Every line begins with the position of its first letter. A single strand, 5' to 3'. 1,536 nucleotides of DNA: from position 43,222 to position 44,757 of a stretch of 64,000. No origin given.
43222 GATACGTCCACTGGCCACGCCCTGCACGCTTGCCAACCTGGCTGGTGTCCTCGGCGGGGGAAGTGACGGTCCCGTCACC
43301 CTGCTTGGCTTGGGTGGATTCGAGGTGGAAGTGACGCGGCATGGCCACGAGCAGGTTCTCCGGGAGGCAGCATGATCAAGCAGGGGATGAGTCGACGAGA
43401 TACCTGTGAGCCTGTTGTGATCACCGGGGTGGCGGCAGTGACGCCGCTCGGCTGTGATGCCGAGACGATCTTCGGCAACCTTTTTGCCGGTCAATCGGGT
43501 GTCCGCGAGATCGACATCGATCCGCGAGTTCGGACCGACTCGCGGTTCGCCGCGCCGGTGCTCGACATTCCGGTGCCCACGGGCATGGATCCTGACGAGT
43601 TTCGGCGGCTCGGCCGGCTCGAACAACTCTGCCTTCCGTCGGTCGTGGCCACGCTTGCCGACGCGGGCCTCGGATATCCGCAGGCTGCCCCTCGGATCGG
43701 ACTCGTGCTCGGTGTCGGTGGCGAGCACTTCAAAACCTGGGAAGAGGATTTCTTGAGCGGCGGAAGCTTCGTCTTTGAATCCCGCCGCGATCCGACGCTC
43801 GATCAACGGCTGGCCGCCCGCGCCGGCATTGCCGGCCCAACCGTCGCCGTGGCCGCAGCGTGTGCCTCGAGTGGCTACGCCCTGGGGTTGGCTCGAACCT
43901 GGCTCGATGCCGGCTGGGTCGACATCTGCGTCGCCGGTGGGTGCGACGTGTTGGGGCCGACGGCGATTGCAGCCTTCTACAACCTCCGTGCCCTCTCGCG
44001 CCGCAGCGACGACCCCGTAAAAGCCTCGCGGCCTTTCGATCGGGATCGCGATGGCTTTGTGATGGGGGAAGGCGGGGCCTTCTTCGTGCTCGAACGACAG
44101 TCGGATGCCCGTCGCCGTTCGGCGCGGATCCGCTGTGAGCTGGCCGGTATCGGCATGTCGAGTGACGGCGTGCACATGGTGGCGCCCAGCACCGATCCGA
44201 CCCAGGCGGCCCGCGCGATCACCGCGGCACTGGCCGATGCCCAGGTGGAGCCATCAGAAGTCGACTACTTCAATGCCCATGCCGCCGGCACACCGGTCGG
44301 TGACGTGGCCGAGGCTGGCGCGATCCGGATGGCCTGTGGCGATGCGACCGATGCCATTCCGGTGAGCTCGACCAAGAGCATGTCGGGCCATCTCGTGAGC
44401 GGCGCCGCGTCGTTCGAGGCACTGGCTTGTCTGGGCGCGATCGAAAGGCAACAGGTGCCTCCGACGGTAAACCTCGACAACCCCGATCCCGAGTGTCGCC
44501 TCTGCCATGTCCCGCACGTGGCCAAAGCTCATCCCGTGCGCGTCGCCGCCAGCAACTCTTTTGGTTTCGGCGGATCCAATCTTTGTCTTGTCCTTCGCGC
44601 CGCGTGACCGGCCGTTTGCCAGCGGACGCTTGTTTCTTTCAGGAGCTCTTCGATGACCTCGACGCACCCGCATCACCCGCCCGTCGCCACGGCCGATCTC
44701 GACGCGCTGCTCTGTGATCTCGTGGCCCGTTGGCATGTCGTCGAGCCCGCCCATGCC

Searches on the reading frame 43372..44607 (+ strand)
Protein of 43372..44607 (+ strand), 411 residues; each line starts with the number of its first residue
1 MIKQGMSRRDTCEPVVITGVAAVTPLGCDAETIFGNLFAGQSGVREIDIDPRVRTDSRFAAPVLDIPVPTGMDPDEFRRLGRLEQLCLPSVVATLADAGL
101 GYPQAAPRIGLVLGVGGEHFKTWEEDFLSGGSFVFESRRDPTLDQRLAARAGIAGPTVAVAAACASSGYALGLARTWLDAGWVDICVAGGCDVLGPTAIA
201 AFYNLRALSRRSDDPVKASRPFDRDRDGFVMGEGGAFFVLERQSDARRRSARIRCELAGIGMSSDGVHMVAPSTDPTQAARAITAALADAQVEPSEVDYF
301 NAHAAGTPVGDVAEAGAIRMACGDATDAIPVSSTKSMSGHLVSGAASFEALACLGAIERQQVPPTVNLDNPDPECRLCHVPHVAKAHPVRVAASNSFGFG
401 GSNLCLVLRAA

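Call 5: search_protein_families(library=pfam, proteins=[window:43372-44607:+], max_evalue=0.01)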
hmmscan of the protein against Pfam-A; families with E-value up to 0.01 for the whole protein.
window:43372-44607:+ (411 aa): 3 families
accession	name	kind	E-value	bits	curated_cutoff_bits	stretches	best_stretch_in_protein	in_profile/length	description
PF00109.32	ketoacyl-synt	-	4.1e-36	125.3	20.8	1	13-246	2-252/252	Beta-ketoacyl synthase, N-terminal domain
PF02801.28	Ketoacyl-synt_C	-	7.4e-32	110.3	20.8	1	255-368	2-118/119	Beta-ketoacyl synthase, C-terminal domain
PF00108.29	Thiolase_N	-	7.6e-05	22.6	26.4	1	138-199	57-120/260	Thiolase, N-terminal domain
